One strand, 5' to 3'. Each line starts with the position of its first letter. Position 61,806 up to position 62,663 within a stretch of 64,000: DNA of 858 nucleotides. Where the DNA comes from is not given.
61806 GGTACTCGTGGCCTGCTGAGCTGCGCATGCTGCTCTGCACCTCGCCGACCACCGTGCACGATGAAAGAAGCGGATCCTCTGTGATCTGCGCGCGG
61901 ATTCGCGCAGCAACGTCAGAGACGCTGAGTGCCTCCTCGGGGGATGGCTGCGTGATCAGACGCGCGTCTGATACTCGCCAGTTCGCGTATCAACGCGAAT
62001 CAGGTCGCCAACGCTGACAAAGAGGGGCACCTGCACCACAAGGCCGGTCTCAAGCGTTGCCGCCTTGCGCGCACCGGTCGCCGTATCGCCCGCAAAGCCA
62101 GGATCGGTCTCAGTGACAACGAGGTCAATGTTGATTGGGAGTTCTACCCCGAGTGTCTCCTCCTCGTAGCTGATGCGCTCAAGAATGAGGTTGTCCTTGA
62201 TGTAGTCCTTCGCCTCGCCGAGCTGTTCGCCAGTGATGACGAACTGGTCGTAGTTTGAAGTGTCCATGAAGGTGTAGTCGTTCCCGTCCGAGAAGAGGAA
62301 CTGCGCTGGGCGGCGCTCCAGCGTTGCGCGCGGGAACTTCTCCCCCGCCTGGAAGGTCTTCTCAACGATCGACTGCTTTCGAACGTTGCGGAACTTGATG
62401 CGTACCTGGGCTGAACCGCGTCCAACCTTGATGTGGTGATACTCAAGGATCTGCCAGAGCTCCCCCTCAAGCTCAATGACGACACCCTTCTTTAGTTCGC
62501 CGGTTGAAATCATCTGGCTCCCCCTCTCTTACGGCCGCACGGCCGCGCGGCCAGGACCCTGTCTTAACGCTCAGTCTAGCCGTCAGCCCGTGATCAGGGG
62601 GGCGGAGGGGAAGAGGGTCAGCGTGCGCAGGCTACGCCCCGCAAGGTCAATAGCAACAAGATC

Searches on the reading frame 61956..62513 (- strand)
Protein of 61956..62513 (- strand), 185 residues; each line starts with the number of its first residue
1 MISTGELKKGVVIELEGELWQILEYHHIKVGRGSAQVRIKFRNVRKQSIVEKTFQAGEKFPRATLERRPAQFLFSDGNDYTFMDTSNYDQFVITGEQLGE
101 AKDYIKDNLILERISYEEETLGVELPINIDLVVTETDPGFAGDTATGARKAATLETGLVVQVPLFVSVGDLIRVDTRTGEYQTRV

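Call 46: search_protein_families(library=pfam, proteins=[window:61956-62513:-], max_evalue=0.00001)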
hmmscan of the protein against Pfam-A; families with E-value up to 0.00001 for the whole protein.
window:61956-62513:- (185 aa): 3 families
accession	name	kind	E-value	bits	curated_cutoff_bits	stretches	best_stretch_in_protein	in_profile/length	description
PF09285.17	Elong-fact-P_C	-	6.7e-25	87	25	1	129-184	1-56/56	Elongation factor P, C-terminal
PF08207.18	EFP_N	-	3e-21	75.6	23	1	3-60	1-58/58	Elongation factor P (EF-P) KOW-like domain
PF01132.26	EFP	-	3.1e-16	59.5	27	1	68-120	1-53/54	Elongation factor P (EF-P) OB domain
